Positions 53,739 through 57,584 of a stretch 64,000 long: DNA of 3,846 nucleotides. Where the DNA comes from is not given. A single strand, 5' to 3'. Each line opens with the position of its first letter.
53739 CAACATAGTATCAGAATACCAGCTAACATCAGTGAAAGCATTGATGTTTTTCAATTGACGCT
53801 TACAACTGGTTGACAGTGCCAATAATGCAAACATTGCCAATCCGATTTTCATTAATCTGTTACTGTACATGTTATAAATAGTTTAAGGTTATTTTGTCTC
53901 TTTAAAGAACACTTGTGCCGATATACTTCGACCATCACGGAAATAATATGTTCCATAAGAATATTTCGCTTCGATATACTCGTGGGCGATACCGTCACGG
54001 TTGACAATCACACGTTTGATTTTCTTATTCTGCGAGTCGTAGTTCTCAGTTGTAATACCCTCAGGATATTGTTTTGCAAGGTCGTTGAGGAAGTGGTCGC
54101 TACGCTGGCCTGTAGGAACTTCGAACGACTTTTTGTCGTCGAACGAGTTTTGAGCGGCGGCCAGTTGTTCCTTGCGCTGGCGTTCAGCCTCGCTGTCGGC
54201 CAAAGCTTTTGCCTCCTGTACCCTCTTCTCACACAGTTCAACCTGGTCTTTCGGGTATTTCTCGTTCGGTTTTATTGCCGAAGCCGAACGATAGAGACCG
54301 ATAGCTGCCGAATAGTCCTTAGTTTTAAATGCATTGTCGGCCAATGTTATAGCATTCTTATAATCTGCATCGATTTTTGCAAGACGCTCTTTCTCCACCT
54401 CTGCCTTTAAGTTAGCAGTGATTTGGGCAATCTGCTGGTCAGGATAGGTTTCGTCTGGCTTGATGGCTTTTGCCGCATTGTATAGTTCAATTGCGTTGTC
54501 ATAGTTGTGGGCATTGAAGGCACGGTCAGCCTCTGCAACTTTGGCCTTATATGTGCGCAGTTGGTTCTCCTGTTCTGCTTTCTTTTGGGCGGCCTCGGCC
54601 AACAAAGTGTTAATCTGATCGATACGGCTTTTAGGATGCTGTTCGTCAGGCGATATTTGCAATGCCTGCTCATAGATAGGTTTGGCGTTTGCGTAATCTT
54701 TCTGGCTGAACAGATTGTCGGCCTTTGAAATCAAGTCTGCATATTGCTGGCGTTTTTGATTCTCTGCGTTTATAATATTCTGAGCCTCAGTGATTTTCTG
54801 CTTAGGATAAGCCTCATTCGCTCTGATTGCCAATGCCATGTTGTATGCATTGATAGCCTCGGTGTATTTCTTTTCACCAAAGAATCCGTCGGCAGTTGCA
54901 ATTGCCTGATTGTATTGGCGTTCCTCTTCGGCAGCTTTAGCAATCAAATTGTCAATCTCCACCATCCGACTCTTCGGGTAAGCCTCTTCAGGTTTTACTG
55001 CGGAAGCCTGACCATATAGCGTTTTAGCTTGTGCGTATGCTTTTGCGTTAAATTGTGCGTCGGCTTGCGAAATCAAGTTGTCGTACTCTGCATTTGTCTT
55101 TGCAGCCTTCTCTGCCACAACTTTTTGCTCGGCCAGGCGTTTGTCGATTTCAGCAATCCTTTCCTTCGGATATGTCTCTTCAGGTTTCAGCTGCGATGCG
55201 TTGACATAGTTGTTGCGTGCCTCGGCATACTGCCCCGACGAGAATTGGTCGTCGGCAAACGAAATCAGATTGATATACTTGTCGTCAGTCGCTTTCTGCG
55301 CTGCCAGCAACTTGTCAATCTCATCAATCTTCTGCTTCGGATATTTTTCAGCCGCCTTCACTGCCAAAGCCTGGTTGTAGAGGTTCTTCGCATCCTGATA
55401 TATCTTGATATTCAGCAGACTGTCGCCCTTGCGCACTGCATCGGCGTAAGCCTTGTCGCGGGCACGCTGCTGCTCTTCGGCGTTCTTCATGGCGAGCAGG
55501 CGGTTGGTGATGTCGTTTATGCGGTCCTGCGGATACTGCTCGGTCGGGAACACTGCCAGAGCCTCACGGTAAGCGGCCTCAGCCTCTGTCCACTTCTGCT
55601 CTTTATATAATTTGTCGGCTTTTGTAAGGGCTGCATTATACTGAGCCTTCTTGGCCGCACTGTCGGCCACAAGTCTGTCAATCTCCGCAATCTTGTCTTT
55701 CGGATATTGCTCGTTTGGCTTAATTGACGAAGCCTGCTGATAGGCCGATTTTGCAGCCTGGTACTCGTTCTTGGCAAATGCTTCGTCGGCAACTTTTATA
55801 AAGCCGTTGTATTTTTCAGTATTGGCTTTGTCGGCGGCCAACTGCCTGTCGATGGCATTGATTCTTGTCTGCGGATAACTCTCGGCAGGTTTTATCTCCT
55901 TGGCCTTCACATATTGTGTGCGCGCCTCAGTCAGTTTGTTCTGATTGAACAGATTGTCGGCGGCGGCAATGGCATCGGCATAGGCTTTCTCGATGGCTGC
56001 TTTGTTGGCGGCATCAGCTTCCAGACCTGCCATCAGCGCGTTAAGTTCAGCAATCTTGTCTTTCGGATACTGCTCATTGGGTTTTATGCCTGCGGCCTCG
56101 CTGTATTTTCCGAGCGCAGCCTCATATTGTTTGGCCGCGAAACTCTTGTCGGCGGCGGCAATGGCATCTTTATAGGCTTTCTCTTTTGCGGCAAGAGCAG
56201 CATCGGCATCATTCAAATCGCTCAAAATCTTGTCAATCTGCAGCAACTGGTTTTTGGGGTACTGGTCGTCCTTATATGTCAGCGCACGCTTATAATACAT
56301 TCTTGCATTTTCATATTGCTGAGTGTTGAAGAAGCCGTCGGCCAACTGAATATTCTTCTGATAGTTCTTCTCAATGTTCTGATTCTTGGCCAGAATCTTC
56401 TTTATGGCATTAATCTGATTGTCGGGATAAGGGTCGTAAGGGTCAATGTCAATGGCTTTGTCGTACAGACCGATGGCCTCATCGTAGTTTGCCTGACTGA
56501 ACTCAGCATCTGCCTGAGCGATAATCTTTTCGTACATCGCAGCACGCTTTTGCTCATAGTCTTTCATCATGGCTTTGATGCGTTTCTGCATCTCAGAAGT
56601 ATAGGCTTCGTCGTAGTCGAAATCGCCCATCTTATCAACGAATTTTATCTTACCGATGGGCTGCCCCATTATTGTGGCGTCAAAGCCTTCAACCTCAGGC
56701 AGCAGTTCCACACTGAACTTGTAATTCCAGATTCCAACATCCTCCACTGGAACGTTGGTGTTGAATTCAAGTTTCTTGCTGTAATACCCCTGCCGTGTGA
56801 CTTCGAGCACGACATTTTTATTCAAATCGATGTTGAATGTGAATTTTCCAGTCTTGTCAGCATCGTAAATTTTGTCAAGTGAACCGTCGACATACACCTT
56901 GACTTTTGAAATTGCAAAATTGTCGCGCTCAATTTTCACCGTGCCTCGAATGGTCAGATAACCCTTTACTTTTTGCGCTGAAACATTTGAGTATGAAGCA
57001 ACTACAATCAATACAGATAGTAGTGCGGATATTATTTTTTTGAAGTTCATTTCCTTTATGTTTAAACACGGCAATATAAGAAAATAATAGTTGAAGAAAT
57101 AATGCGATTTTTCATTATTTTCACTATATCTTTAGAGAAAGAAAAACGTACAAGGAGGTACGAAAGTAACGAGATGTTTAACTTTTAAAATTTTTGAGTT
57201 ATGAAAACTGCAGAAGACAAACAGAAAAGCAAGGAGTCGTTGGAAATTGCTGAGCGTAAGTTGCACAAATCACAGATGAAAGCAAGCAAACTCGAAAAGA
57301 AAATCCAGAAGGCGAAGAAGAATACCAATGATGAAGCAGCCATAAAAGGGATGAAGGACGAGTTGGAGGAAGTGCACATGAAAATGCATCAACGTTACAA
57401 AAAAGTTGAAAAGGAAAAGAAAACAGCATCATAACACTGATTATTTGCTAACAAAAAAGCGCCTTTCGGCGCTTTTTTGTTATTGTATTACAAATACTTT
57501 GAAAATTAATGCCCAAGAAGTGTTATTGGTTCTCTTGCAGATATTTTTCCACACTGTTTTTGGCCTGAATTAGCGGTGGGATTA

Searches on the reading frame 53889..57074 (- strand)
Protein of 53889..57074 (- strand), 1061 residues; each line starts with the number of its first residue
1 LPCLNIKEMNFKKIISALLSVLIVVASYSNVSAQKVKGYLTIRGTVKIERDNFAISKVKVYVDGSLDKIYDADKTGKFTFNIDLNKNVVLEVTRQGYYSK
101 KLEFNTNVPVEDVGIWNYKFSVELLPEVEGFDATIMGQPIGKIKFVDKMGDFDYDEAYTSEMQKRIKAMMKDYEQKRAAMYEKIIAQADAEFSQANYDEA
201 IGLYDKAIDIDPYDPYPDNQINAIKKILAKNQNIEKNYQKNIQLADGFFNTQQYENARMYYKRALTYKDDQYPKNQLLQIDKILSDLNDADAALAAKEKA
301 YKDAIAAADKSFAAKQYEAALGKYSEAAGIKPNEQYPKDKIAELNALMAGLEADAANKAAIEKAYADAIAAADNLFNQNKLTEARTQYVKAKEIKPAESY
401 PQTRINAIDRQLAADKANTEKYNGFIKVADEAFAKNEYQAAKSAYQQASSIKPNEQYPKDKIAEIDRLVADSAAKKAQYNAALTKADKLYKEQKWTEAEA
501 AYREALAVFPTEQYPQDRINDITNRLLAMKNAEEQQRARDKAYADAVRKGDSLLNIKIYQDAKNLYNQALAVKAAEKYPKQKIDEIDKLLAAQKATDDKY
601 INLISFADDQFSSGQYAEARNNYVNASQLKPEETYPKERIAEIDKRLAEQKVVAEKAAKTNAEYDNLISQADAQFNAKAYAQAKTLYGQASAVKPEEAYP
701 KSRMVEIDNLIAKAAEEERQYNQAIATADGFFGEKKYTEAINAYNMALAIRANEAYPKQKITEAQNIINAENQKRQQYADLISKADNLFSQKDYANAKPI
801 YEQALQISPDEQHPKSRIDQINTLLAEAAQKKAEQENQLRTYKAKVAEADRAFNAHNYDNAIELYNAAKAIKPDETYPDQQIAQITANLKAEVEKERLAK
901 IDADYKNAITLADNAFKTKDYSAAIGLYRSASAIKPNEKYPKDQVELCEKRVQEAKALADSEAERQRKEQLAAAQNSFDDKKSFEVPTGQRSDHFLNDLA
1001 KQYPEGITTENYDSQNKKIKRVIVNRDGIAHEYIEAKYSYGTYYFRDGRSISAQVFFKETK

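Call 5: search_protein_families(library=pfam, proteins=[window:53889-57074:-], max_evalue=0.01)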
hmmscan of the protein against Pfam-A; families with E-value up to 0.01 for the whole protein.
window:53889-57074:- (1061 aa): 11 families
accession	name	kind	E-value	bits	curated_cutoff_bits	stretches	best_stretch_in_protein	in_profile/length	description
PF07719.23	TPR_2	-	1.3e-21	75.3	27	1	186-213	6-33/34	Tetratricopeptide repeat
PF00515.34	TPR_1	-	1e-12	47.7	27.8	0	190-213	10-33/34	Tetratricopeptide repeat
PF13414.12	TPR_11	-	6.9e-11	42.1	26.8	1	189-215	2-28/42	TPR repeat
PF13424.12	TPR_12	-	9.9e-09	35.7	30.1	0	784-817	9-45/77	Tetratricopeptide repeat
PF13428.12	TPR_14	-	1.4e-08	35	23.5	0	186-215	6-35/44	Tetratricopeptide repeat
PF13176.12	TPR_7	-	0.00019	21.7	27.9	0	194-211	12-31/36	Tetratricopeptide repeat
PF13181.12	TPR_8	-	0.00025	21.4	25.7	1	784-810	7-33/34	Tetratricopeptide repeat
PF13715.12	CarbopepD_reg_2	-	0.001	19.5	32.2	1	42-106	1-64/88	CarboxypepD_reg-like domain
PF14559.12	TPR_19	-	0.0037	18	25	1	788-835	1-46/68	Tetratricopeptide repeat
PF17957.7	Big_7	-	0.004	18.2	24.1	0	36-85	14-59/70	Bacterial Ig domain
PF13620.12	CarboxypepD_reg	-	0.0072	17.1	32.3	0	41-102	1-64/82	Carboxypeptidase regulatory-like domain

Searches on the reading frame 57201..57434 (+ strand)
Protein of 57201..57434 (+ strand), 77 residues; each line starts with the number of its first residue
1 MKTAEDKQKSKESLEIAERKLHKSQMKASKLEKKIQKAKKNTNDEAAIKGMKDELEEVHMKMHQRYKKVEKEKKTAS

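Call 63: search_protein_families(library=ncbifam, proteins=[window:57201-57434:+], max_evalue=0.05)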
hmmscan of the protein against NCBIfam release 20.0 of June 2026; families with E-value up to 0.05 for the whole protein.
window:57201-57434:+ (77 aa): 1 family
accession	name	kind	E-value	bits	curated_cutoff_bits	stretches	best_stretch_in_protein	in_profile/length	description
TIGR00330.1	glpX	equivalog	0.015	14.5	259.3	1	33-62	22-51/334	class II fructose-bisphosphatase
